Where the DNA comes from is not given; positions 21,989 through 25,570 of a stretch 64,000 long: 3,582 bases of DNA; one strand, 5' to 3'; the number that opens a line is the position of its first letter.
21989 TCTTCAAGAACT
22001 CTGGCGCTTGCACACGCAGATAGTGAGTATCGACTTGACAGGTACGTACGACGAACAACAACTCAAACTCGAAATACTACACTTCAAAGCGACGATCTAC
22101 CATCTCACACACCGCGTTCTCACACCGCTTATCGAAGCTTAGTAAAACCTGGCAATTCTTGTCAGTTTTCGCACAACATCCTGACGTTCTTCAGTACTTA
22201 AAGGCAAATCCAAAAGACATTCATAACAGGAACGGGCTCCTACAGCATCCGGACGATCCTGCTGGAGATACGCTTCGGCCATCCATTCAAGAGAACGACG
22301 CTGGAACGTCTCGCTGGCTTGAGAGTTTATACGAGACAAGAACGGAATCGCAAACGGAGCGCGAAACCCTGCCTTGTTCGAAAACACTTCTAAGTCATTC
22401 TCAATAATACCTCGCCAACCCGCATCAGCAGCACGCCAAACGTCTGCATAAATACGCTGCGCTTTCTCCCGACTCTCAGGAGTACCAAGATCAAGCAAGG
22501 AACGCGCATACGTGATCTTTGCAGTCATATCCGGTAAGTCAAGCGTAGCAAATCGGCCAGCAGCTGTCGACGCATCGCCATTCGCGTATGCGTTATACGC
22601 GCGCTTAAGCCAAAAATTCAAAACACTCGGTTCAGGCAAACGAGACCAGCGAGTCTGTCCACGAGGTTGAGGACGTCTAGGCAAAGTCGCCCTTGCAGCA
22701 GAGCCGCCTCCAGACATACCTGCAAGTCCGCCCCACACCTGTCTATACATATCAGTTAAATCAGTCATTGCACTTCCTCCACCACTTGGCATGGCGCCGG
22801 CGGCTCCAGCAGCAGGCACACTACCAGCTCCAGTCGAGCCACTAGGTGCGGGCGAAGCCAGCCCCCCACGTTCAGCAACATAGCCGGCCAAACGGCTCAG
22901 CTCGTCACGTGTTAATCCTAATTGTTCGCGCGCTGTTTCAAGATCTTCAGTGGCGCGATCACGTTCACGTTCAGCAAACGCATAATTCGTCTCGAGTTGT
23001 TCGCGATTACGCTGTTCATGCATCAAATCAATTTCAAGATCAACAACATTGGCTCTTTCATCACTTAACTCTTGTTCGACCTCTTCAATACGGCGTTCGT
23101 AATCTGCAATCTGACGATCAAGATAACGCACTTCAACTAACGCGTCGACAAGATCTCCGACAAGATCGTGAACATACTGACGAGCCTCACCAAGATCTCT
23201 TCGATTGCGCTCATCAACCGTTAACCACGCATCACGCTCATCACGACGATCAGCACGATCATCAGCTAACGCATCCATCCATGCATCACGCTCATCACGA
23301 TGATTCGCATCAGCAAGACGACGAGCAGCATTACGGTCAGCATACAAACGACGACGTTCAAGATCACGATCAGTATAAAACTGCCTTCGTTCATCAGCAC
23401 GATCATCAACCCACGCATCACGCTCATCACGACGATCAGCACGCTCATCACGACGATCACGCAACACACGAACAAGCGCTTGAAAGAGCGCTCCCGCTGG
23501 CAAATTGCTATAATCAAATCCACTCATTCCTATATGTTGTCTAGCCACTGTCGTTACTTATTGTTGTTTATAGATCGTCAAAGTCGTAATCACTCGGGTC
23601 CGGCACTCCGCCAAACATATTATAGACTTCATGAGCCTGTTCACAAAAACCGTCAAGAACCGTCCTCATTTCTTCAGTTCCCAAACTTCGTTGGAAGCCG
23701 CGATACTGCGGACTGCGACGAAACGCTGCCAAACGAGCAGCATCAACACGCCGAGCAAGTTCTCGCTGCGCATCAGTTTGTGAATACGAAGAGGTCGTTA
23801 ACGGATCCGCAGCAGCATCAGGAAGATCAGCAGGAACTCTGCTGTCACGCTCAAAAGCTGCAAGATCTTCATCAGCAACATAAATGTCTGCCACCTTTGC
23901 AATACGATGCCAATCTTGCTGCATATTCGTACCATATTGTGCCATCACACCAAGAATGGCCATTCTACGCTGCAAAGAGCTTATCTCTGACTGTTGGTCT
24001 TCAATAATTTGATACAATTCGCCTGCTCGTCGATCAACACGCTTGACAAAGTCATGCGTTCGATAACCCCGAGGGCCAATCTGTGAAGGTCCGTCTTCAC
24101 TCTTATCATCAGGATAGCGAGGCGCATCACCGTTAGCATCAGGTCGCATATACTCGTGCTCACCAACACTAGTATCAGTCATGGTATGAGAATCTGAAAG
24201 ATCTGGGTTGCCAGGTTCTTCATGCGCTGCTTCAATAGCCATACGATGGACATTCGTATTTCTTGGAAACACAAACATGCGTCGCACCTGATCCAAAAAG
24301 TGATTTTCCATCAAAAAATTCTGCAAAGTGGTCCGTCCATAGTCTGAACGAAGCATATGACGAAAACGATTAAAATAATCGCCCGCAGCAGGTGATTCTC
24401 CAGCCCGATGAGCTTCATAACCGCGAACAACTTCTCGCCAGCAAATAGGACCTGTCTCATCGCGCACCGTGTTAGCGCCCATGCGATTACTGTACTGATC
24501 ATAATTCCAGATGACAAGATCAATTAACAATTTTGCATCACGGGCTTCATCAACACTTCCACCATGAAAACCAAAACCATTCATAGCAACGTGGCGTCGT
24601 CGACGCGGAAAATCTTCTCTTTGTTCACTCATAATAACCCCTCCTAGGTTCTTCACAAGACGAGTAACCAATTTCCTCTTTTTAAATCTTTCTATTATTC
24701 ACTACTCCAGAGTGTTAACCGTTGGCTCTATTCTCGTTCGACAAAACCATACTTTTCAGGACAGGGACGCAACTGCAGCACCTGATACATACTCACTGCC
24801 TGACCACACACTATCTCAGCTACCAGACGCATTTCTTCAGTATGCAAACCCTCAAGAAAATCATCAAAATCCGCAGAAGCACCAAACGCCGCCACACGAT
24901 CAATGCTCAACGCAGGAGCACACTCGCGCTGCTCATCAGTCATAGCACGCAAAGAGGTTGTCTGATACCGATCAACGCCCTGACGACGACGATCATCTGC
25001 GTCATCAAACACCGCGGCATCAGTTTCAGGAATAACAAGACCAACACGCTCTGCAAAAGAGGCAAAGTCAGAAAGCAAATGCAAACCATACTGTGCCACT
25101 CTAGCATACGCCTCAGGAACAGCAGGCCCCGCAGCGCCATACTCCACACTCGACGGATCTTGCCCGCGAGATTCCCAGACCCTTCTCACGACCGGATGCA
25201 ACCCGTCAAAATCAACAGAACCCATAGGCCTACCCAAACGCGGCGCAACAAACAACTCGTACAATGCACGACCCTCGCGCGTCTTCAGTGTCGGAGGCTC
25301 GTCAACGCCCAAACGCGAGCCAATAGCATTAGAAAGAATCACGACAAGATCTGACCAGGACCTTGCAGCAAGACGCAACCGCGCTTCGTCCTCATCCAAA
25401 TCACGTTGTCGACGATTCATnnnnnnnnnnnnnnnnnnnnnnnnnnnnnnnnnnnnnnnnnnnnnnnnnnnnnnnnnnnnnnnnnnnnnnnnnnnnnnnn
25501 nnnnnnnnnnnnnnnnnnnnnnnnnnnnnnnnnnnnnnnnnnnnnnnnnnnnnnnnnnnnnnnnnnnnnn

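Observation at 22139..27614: Compositionally foreign five-gene operon of ORFan coiled-coil proteins, candidate uncharacterised system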

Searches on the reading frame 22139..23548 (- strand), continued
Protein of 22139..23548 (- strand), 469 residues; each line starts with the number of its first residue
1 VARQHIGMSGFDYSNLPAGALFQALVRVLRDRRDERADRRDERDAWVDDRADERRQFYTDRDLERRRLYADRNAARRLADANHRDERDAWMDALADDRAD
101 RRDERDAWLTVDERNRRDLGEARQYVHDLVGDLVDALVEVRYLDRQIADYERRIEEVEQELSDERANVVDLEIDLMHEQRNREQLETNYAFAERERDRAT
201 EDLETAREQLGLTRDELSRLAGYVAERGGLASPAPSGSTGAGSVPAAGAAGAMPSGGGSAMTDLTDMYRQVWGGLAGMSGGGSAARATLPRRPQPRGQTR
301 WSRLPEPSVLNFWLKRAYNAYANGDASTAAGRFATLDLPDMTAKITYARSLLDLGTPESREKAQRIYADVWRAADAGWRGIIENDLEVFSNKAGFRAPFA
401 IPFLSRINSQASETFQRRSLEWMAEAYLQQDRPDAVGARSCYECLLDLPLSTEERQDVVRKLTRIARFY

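Call 72: predict_structure(protein=P0001)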
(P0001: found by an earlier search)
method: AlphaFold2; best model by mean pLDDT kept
length: 469 residues; sequences in the alignment: 1
mean_pLDDT: 65.7   pTM: 0.27
mean pLDDT of the five models: 65.7, 64.0, 63.9, 58.1, 56.3
residues with pLDDT >= 90: 94; 70-90: 146; 50-70: 65; < 50: 164
segments of 3 or more residues with pLDDT < 50: 1-3, 5-8, 227-341, 375-411
pLDDT, mean of each block of 10 residues (from residue 1): 44 60 80 89 93 94 95 94 93 93 87 84 83 82 89 93 91 89 85 80 69 61 51 38 38 35 41 38 31 32 34 44 41 40 63 81 70 46 37 34 39 59 68 64 77 89 76
secondary structure, 60 per line:
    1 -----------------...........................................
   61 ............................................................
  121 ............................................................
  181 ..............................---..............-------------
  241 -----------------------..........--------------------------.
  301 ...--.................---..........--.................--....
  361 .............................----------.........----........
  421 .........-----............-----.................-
elements in order: H18-210 H214-227 H264-273 H300-303 H306-322 H326-335 H338-354 H357-389 H400-408 H413-429 H435-446 H452-468

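Call 75: fold_search(model_id=the predicted structure, library=pdb)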
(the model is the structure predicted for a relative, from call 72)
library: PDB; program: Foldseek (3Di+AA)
matches with E <= 10: 239; with E <= 0.001: 0
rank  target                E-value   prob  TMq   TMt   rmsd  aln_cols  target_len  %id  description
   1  9gzg_A                1.5e-01  0.51  0.14  0.31  15.6       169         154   16  Crystal structure of CTPR4E4 mutant (released 2025-10-15)
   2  3ks2_A                1.7e-01  0.63  0.11  0.32  15.0       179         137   12  Crystal Structure of Type-III Secretion Chaperone IpgC from Shigella flexneri (residues 10-155) (released 2010-08-25)
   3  8h77_F                3.0e-01  0.30  0.13  0.17  12.5       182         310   14  Hsp90-AhR-p23-XAP2 complex (released 2023-01-04)
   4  2nc9_MODEL_1_A        3.2e-01  0.51  0.12  0.37  15.2       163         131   10  Apo solution structure of Hop TPR2A (released 2017-03-29)
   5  3fp4_A                4.0e-01  0.38  0.13  0.13  16.1       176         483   16  Crystal structure of Tom71 complexed with Ssa1 C-terminal fragment (released 2009-07-28)
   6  3fp3                  4.2e-01  0.38  0.13  0.13  15.8       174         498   17  Crystal structure of Tom71 (released 2009-07-28)
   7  3lca_A                4.2e-01  0.35  0.13  0.13  16.0       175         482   16  Structure of Tom71 complexed with Hsp70 Ssa1 C terminal tail indicating conformational plasticity (released 2010-12-22)
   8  6t80_C                4.7e-01  0.35  0.14  0.26  11.5       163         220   12  Human 14-3-3 sigma fused to the AANAT peptide including phosphoserine-205 (released 2020-11-18)
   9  8cm9_B                5.6e-01  0.25  0.11  0.09  16.5       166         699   17  Structure of human O-GlcNAc transferase in complex with UDP and tP11 (released 2023-10-04)
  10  6yyy_A                6.3e-01  0.15  0.10  0.10  17.3       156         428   15  Aspartyl/Asparaginyl beta-hydroxylase (AspH) oxygenase and TPR domains in complex with manganese, 4,4-dimethyl-2-oxogl (released 2021-03-17)
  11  8re7_A                6.3e-01  0.15  0.09  0.10  17.1       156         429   15  Aspartyl/Asparaginyl beta-hydroxylase (AspH) R735W variant in complex with Mn, 2-oxoglutarate and a Factor X derived p (released 2024-12-18)
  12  7ocs_D                6.7e-01  0.14  0.13  0.10  12.8       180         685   13  Mannitol-1-phosphate bound to the phosphatase domain of the bifunctional mannitol-1-phosphate dehydrogenase/phosphatas (released 2022-04-27)
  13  8dti_A                7.1e-01  0.28  0.14  0.11  15.4       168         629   17  Cryo-EM structure of Arabidopsis SPY in complex with GDP-fucose (released 2023-03-08)
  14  6c6k_B                7.6e-01  0.18  0.12  0.12  13.3       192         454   11  Structural basis for preferential recognition of cap 0 RNA by a human IFIT1-IFIT3 protein complex (released 2018-04-04)
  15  4xi0_A                8.0e-01  0.25  0.13  0.27  15.5       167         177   11  MamA 41-end from Desulfovibrio magneticus RS-1 (released 2015-08-19)
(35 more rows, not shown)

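Call 78: search_protein_families(library=pfam, proteins=[L001:6432-7247:+, L001:4816-5244:+, L001:4317-4829:+, L001:2716-4290:+], max_evalue=0.01)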
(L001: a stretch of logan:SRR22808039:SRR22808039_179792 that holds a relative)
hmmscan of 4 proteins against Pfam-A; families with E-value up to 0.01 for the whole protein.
L001:6432-7247:+ (272 aa): 2 families
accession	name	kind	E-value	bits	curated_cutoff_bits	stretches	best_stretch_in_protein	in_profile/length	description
PF07200.18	Mod_r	-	0.0048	17.3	30.1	1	142-218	18-96/146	Modifier of rudimentary (Mod(r)) protein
PF00038.26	Filament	-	0.0096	16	40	1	165-223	199-257/313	Intermediate filament protein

L001:4816-5244:+ (142 aa): 0 families

L001:4317-4829:+ (170 aa): 0 families

L001:2716-4290:+ (524 aa): 0 families

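Call 101: search_solved_structures(query=A7, max_evalue=5)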
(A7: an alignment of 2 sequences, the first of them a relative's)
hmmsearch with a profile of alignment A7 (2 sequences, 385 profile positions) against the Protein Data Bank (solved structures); distinct sequences matched with E-value up to 5: 1.
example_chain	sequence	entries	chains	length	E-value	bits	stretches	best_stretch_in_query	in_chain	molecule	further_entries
2dt7_B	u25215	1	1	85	0.65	12.3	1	319-373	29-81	Splicing factor 3 subunit 1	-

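Call 104: find_related_loci(query=A5, collection=viral_contigs, flank=5000)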
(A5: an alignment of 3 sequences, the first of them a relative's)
Query A5 (536 aa) in viral_contigs; peptide patterns used: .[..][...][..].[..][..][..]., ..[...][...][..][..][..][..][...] (x = any residue, [..] = any of these).
23 stretches matched a pattern, but none encodes a relative of the query by tblastn (E <= 1e-3).

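Call 105: find_related_loci(query=A6, collection=viral_contigs, flank=5000)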
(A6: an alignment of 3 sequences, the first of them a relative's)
Query A6 (230 aa) in viral_contigs; peptide patterns used: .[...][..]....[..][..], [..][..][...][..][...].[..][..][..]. (x = any residue, [..] = any of these).
22 stretches matched a pattern, but none encodes a relative of the query by tblastn (E <= 1e-3).

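Call 106: fold_search(model_id=the predicted structure, library=viral)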
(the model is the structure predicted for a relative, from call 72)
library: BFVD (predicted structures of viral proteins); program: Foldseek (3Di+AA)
matches with E <= 10: 125; with E <= 0.001: 0
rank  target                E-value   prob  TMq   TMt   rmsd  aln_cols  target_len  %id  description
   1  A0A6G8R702            9.2e-02  0.13  0.09  0.08  37.4       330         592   13  Uncharacterized protein [Synechococcus phage S-H34]
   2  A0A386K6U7            1.6e-01  0.23  0.11  0.19  40.5       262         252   12  Uncharacterized protein [Dickeya phage vB_DsoM_JA11]
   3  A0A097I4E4            2.2e-01  0.15  0.08  0.04  36.6       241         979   13  Outer capsid protein VP2 [Warrego virus]
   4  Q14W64                3.1e-01  0.23  0.17  0.09  24.5       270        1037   10  ORF42 [Ranid herpesvirus 2]
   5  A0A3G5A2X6            4.2e-01  0.38  0.15  0.25  17.2       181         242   12  Peptidase c14 caspase catalytic subunit p20 [Harvfovirus sp.]
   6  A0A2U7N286            4.2e-01  0.15  0.08  0.13  39.9       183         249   19  Uncharacterized protein [Pseudomonas phage PspYZU01]
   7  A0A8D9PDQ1            7.9e-01  0.06  0.09  0.12  38.3       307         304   13  Uncharacterized protein [Podoviridae sp. ct5O42]
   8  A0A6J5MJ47            8.4e-01  0.06  0.08  0.11  34.1       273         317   12  Scaffolding protein [uncultured Caudovirales phage]
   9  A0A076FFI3            9.9e-01  0.07  0.09  0.15  27.9       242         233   12  SLATT domain-containing protein [Aureococcus anophagefferens virus]
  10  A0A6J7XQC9            9.9e-01  0.07  0.11  0.09  47.4       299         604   18  Uncharacterized protein [uncultured Caudovirales phage]
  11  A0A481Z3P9            1.1e+00  0.10  0.09  0.17  37.4       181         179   13  Uncharacterized protein [Pithovirus LCPAC001]
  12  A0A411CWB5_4          1.1e+00  0.09  0.11  0.05  23.6       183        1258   20  (no name in the UniProt tables at hand)
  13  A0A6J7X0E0            1.1e+00  0.02  0.05  0.05  35.7       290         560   15  Uncharacterized protein [uncultured Caudovirales phage]
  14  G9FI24                1.2e+00  0.21  0.12  0.21  13.0       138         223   14  (no name in the UniProt tables at hand)
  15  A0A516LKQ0            1.2e+00  0.06  0.09  0.07  27.9       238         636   16  (no name in the UniProt tables at hand)
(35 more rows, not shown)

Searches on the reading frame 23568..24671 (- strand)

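Call 7: search_protein_families(library=pfam, proteins=[window:23568-24671:-], max_evalue=0.1)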
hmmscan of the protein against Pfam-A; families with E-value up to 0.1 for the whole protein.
window:23568-24671:- (367 aa): 0 families

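Call 12: search_protein_families(library=phrogs, proteins=[P0001, P0002, P0003, P0004, P0005, P0006], max_evalue=0.01)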
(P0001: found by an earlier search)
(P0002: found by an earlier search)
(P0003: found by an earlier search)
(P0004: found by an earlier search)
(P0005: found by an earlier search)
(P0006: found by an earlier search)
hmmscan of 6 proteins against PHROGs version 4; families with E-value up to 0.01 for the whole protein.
P0001 (469 aa): 2 families
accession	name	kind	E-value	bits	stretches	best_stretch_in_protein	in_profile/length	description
phrog_2658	-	other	0.001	20.3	0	21-82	49-110/126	hol-like chemotaxis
phrog_14076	-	transcription regulation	0.0065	18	0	200-224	15-39/86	transcriptional regulator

P0002 (354 aa): 0 families

P0003 (230 aa): 0 families

P0004 (174 aa): 0 families

P0005 (536 aa): 0 families

P0006 (332 aa): 1 family
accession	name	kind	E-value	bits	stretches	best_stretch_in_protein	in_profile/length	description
phrog_36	-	transcription regulation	0.0026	18.4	1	229-302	20-90/220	transcriptional regulator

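Call 13: search_protein_families(library=padloc, proteins=[P0001, P0002, P0003, P0004, P0005, P0006], max_evalue=0.01)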
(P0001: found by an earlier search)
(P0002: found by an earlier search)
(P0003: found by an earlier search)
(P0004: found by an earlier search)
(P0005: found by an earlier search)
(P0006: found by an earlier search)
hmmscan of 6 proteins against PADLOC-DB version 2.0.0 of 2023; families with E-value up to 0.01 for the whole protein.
P0001 (469 aa): 0 families

P0002 (354 aa): 0 families

P0003 (230 aa): 0 families

P0004 (174 aa): 0 families

P0005 (536 aa): 0 families

P0006 (332 aa): 1 family
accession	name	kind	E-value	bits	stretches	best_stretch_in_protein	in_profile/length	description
PDLC00723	Effector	-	0.0093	13.5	0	93-135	107-150/302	4TM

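Call 14: search_protein_families(library=ncbifam, proteins=[P0001, P0002, P0003, P0004, P0005, P0006], max_evalue=0.01)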
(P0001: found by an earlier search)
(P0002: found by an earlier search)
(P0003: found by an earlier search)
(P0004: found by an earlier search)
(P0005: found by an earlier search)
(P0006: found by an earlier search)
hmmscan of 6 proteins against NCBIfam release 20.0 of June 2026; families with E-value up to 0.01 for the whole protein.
P0001 (469 aa): 2 families
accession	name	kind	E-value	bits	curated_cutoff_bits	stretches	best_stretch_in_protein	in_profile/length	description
TIGR02168.1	SMC_prok_B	equivalog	0.00075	17.3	567.35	1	38-220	728-908/1181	chromosome segregation protein SMC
NF045487.1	ASRP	equivalog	0.0009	18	300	1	114-219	324-429/593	archaea-specific SMC-related protein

P0002 (354 aa): 0 families

P0003 (230 aa): 0 families

P0004 (174 aa): 0 families

P0005 (536 aa): 0 families

P0006 (332 aa): 1 family
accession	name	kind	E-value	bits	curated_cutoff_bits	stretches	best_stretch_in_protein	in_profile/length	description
NF001054.0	PRK00117.2-1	equivalog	0.0029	17.8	189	1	148-244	33-129/154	recombination regulator RecX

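Call 67: search_protein_families(library=pfam, proteins=[L001:5338-6393:+], max_evalue=10)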
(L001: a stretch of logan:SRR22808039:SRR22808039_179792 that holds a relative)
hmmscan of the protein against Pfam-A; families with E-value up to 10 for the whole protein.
L001:5338-6393:+ (351 aa): 1 family
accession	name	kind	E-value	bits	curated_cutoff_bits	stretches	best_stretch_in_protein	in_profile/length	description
PF14563.12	DUF4444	-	0.013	15.5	31.6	1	226-256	3-34/42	Domain of unknown function (DUF4444)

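Call 78: search_protein_families(library=pfam, proteins=[L001:6432-7247:+, L001:4816-5244:+, L001:4317-4829:+, L001:2716-4290:+], max_evalue=0.01)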
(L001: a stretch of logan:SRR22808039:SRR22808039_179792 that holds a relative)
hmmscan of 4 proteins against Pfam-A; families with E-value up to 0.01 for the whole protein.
L001:6432-7247:+ (272 aa): 2 families
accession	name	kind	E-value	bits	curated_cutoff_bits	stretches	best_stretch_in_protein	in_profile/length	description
PF07200.18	Mod_r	-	0.0048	17.3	30.1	1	142-218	18-96/146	Modifier of rudimentary (Mod(r)) protein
PF00038.26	Filament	-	0.0096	16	40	1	165-223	199-257/313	Intermediate filament protein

L001:4816-5244:+ (142 aa): 0 families

L001:4317-4829:+ (170 aa): 0 families

L001:2716-4290:+ (524 aa): 0 families

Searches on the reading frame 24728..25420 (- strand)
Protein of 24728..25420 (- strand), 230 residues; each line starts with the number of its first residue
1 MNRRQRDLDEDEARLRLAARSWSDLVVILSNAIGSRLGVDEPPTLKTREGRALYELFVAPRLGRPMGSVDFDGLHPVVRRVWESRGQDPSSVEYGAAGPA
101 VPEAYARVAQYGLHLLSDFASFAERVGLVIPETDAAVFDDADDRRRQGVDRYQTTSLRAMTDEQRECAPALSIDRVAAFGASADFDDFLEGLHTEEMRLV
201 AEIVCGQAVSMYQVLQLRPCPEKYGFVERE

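Call 7: search_protein_families(library=pfam, proteins=[window:24728-25420:-], max_evalue=0.1)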
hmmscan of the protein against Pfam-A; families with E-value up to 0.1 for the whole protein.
window:24728-25420:- (230 aa): 0 families

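Call 12: search_protein_families(library=phrogs, proteins=[P0001, P0002, P0003, P0004, P0005, P0006], max_evalue=0.01)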
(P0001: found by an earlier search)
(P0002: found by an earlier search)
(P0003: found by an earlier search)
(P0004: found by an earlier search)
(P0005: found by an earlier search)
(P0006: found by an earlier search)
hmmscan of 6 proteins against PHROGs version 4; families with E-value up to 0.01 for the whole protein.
P0001 (469 aa): 2 families
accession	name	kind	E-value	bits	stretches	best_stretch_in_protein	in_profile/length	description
phrog_2658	-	other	0.001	20.3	0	21-82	49-110/126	hol-like chemotaxis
phrog_14076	-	transcription regulation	0.0065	18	0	200-224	15-39/86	transcriptional regulator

P0002 (354 aa): 0 families

P0003 (230 aa): 0 families

P0004 (174 aa): 0 families

P0005 (536 aa): 0 families

P0006 (332 aa): 1 family
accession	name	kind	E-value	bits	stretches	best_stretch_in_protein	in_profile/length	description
phrog_36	-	transcription regulation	0.0026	18.4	1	229-302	20-90/220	transcriptional regulator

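Call 13: search_protein_families(library=padloc, proteins=[P0001, P0002, P0003, P0004, P0005, P0006], max_evalue=0.01)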
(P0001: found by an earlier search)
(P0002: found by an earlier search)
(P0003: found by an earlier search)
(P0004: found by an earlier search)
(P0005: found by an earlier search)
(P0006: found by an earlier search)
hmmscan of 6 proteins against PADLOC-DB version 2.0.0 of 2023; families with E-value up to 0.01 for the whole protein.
P0001 (469 aa): 0 families

P0002 (354 aa): 0 families

P0003 (230 aa): 0 families

P0004 (174 aa): 0 families

P0005 (536 aa): 0 families

P0006 (332 aa): 1 family
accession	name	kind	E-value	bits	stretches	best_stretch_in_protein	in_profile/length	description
PDLC00723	Effector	-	0.0093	13.5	0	93-135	107-150/302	4TM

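Call 14: search_protein_families(library=ncbifam, proteins=[P0001, P0002, P0003, P0004, P0005, P0006], max_evalue=0.01)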
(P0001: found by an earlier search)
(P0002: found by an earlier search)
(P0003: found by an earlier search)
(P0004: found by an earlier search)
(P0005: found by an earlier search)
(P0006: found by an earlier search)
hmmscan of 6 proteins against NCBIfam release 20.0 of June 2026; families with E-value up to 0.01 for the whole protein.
P0001 (469 aa): 2 families
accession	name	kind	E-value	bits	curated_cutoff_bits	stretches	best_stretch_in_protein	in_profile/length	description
TIGR02168.1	SMC_prok_B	equivalog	0.00075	17.3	567.35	1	38-220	728-908/1181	chromosome segregation protein SMC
NF045487.1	ASRP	equivalog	0.0009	18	300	1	114-219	324-429/593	archaea-specific SMC-related protein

P0002 (354 aa): 0 families

P0003 (230 aa): 0 families

P0004 (174 aa): 0 families

P0005 (536 aa): 0 families

P0006 (332 aa): 1 family
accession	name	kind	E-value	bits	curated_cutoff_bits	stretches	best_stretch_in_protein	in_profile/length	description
NF001054.0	PRK00117.2-1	equivalog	0.0029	17.8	189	1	148-244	33-129/154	recombination regulator RecX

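Call 67: search_protein_families(library=pfam, proteins=[L001:5338-6393:+], max_evalue=10)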
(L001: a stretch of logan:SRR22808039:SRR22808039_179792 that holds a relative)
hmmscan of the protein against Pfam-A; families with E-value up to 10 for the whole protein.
L001:5338-6393:+ (351 aa): 1 family
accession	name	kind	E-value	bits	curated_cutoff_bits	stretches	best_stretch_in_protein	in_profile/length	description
PF14563.12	DUF4444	-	0.013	15.5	31.6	1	226-256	3-34/42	Domain of unknown function (DUF4444)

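Call 78: search_protein_families(library=pfam, proteins=[L001:6432-7247:+, L001:4816-5244:+, L001:4317-4829:+, L001:2716-4290:+], max_evalue=0.01)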
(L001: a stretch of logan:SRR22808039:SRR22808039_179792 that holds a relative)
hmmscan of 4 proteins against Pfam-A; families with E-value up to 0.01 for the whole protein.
L001:6432-7247:+ (272 aa): 2 families
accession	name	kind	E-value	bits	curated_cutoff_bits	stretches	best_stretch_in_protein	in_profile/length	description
PF07200.18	Mod_r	-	0.0048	17.3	30.1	1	142-218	18-96/146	Modifier of rudimentary (Mod(r)) protein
PF00038.26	Filament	-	0.0096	16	40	1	165-223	199-257/313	Intermediate filament protein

L001:4816-5244:+ (142 aa): 0 families

L001:4317-4829:+ (170 aa): 0 families

L001:2716-4290:+ (524 aa): 0 families
